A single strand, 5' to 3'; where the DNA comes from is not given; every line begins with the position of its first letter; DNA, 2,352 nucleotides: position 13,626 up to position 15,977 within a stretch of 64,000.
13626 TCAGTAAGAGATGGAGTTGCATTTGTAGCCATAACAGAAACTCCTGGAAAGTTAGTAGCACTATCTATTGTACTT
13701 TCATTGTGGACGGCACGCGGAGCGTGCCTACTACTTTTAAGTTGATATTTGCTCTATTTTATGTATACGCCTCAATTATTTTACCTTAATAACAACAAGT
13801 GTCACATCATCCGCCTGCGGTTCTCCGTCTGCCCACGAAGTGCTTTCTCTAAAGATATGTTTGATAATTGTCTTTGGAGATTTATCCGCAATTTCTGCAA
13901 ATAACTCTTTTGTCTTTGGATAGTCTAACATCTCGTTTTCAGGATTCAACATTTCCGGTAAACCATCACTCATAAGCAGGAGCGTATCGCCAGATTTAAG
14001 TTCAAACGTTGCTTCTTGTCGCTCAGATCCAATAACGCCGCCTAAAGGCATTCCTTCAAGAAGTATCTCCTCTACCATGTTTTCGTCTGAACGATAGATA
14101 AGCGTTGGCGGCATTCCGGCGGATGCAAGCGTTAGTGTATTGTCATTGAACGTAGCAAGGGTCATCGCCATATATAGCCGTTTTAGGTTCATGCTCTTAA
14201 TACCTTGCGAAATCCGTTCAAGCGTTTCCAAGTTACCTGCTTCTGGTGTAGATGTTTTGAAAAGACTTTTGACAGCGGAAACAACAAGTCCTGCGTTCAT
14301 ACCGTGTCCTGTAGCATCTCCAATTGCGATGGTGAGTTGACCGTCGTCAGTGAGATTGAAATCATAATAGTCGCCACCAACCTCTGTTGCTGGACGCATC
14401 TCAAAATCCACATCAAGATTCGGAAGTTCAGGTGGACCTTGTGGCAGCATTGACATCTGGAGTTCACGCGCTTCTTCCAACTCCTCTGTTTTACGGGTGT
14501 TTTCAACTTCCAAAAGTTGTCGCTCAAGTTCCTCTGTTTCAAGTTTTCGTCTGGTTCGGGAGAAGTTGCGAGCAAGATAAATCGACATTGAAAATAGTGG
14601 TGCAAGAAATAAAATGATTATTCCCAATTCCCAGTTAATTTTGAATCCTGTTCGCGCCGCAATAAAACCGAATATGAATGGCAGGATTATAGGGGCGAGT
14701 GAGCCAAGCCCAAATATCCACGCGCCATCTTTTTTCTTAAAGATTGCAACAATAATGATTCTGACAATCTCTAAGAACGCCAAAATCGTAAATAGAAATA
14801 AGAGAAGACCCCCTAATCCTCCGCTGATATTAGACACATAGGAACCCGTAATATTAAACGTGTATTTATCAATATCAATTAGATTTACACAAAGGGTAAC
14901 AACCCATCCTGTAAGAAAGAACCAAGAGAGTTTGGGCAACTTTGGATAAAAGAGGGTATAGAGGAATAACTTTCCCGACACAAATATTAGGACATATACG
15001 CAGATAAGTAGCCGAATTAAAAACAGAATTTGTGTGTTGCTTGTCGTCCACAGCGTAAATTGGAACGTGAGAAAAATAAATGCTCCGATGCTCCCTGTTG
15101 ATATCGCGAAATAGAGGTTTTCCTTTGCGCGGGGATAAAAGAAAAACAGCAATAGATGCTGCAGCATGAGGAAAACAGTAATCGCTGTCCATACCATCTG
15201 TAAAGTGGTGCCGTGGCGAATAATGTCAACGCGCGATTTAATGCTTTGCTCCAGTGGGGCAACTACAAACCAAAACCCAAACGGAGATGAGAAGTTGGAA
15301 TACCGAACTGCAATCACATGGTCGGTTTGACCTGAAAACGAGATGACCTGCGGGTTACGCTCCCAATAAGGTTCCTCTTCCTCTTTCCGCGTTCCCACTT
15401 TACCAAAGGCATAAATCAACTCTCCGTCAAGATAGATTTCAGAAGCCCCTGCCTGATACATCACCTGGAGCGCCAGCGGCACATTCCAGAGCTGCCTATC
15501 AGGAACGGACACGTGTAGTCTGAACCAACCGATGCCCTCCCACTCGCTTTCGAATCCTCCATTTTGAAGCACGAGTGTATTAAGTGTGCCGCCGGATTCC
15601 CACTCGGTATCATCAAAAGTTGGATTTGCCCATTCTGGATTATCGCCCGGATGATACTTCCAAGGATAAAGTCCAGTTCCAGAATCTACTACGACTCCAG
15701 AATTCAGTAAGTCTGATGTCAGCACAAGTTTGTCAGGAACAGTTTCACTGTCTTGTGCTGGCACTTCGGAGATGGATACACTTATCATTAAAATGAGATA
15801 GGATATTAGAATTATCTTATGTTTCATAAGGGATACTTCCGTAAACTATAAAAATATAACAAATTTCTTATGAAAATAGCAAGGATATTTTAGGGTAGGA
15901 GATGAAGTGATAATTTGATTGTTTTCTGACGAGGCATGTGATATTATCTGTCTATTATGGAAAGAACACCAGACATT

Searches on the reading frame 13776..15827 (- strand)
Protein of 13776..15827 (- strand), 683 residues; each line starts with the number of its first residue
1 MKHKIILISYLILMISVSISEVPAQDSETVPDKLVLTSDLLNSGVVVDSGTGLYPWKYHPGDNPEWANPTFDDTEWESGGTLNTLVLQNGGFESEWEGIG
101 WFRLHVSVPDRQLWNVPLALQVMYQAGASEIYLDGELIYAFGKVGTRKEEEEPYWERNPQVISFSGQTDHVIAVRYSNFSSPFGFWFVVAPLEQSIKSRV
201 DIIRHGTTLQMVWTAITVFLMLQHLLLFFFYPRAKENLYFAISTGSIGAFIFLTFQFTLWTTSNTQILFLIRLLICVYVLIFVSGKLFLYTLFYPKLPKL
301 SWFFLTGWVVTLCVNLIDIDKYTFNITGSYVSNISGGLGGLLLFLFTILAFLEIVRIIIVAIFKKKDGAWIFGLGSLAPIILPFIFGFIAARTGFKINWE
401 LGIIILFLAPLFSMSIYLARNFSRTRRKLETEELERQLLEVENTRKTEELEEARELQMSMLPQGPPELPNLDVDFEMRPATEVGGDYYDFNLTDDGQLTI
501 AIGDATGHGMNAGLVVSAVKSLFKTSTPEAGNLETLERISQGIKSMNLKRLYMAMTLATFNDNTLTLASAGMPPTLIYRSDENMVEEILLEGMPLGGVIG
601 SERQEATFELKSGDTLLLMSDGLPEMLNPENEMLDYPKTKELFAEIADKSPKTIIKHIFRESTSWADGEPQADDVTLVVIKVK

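Call 43: search_protein_families(library=pfam, proteins=[window:13776-15827:-], max_evalue=0.0001)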
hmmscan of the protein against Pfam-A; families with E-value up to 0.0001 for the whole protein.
window:13776-15827:- (683 aa): 1 family
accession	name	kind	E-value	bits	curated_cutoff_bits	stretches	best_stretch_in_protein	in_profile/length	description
PF07228.17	SpoIIE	-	1.3e-35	123.5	25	1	494-682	1-191/192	Stage II sporulation protein E (SpoIIE)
